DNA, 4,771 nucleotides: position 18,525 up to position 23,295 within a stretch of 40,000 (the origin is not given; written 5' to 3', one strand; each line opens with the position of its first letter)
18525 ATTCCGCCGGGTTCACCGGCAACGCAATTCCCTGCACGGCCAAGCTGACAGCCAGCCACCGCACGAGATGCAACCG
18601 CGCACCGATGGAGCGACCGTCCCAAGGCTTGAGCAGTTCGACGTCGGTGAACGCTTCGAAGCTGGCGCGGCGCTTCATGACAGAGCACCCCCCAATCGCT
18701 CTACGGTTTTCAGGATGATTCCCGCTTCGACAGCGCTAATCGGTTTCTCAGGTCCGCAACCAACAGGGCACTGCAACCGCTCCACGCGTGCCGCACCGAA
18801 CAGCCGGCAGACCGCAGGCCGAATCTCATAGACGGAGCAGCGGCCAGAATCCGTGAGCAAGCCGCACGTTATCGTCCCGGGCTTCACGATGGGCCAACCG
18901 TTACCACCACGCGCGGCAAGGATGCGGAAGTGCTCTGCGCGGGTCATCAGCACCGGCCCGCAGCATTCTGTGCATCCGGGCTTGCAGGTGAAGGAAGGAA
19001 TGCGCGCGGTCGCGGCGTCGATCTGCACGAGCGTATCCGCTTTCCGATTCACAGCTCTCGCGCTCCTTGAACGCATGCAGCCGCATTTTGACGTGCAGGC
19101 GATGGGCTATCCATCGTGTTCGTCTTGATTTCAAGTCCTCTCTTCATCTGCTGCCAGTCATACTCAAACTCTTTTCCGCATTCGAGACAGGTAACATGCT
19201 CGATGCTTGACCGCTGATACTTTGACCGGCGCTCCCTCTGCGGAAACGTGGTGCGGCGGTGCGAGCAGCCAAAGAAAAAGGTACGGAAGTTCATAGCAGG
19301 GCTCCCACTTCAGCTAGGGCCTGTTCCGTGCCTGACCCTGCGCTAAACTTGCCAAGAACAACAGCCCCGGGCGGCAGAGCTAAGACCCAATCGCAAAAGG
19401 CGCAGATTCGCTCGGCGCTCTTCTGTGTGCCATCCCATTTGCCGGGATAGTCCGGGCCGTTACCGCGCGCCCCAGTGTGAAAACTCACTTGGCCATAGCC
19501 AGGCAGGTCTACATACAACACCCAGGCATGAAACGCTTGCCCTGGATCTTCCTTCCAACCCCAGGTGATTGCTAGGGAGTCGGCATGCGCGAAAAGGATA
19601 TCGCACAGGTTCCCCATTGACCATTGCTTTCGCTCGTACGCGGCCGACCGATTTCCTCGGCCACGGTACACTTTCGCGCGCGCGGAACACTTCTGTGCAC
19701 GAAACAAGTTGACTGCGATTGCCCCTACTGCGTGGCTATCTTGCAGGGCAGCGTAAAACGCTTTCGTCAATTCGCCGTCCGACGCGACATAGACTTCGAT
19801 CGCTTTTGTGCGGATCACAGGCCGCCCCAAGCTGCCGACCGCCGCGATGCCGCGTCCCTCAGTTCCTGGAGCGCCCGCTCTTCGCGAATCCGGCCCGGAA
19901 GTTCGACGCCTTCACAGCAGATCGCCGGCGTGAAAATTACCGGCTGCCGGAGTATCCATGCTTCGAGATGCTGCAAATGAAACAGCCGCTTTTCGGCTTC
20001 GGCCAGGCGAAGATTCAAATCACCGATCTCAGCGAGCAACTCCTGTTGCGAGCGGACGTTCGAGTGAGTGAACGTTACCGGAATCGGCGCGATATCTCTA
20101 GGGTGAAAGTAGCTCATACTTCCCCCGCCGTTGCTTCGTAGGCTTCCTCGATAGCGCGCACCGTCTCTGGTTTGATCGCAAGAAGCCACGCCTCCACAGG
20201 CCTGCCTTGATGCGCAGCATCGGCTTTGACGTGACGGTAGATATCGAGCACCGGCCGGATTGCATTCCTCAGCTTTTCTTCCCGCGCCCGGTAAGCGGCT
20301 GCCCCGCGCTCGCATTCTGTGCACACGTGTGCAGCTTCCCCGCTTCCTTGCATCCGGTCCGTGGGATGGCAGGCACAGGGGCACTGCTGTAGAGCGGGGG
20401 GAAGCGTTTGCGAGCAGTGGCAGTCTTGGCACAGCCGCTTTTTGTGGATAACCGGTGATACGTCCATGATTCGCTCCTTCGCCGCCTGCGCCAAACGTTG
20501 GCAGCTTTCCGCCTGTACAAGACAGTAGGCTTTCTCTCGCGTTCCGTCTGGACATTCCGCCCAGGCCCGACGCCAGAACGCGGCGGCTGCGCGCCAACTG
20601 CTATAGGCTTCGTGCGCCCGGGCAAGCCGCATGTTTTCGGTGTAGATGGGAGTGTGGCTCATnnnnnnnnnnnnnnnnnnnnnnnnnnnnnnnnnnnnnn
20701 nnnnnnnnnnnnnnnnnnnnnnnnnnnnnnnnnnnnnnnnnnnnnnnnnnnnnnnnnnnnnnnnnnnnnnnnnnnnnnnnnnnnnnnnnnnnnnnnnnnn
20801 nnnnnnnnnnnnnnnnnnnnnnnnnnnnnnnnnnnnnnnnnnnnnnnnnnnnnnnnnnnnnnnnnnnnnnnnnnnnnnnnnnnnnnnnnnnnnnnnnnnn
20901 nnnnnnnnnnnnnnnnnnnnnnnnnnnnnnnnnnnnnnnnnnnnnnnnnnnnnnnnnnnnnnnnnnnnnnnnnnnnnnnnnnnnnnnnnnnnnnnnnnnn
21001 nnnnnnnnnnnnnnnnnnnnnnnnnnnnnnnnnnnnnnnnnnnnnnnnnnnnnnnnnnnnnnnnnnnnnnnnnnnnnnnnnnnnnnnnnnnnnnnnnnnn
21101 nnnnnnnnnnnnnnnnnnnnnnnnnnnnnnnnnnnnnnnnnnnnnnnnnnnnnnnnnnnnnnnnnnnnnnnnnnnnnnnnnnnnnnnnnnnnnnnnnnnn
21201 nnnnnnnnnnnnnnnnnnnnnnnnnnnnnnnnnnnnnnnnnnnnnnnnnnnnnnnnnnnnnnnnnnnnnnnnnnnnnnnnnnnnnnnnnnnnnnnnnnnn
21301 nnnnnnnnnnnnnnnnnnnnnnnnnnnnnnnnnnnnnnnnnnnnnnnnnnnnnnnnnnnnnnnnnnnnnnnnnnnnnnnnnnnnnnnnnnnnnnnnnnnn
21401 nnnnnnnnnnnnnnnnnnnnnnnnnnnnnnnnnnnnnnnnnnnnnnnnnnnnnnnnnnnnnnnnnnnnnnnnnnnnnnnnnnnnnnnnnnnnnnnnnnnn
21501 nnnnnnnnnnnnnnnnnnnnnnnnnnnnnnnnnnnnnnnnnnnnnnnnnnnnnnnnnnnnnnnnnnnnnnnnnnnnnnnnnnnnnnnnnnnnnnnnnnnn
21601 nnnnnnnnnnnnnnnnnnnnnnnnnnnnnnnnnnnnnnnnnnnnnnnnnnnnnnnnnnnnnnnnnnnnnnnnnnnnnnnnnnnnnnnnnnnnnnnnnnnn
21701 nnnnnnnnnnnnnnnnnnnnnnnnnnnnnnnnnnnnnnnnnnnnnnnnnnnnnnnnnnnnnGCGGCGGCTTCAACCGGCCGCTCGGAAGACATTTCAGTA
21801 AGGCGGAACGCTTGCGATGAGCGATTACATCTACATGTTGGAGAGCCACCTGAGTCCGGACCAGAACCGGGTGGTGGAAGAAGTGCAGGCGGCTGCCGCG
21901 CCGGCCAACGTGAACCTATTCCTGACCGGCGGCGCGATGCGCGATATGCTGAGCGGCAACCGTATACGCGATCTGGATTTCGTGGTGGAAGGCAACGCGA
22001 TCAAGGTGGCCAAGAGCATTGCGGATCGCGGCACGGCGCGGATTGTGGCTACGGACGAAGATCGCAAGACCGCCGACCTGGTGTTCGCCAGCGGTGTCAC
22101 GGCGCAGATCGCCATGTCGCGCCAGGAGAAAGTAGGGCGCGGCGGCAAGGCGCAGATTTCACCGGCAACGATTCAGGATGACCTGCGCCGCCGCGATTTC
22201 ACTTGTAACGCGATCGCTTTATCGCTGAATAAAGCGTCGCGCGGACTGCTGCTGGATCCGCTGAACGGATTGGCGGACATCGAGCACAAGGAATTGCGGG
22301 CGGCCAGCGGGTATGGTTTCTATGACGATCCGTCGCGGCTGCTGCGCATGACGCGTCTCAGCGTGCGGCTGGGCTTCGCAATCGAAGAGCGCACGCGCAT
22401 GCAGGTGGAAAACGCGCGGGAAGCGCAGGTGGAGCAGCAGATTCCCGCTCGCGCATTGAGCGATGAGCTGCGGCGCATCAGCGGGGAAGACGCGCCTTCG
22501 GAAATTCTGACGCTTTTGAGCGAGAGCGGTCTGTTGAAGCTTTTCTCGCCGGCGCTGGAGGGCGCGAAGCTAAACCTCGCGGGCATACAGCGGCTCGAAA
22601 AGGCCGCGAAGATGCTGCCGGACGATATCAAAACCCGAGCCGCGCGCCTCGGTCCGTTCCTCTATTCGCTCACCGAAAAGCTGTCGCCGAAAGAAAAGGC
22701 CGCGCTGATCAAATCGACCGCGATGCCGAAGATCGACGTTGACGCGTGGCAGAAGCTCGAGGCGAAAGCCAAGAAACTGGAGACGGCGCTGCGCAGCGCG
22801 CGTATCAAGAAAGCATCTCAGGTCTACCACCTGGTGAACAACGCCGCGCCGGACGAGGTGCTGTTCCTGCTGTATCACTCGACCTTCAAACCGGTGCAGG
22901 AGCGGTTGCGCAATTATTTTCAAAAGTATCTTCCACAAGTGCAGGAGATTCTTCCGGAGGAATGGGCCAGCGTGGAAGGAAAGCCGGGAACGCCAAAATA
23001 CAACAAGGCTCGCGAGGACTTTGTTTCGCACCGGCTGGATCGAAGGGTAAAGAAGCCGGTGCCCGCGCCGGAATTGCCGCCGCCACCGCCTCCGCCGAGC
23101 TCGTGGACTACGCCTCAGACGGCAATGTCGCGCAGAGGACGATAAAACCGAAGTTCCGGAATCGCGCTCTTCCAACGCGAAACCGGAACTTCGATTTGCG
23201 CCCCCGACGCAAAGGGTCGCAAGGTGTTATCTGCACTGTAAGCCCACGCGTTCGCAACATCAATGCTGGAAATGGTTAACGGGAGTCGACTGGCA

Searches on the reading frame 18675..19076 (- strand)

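Call 13: search_protein_families(library=pfam, proteins=[window:18675-19076:-], max_evalue=0.01)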
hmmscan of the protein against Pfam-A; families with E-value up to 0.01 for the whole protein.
window:18675-19076:- (133 aa): 1 family
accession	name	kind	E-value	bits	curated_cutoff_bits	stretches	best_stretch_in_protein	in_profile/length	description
PF03692.20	CxxCxxCC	-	3.4e-07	31.3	23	1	31-107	2-84/85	Putative zinc- or iron-chelating domain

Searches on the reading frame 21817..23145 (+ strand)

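Call 13: search_protein_families(library=pfam, proteins=[window:21817-23145:+], max_evalue=0.01)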
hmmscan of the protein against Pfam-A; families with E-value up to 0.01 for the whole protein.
window:21817-23145:+ (442 aa): 2 families
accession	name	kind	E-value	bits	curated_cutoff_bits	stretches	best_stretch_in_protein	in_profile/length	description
PF01743.26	PolyA_pol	-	4.9e-20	72.6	23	1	34-161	1-126/126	Poly A polymerase head domain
PF12627.12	PolyA_pol_RNAbd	-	0.0018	18.5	22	1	186-248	1-61/64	Probable RNA and SrmB- binding site of polymerase A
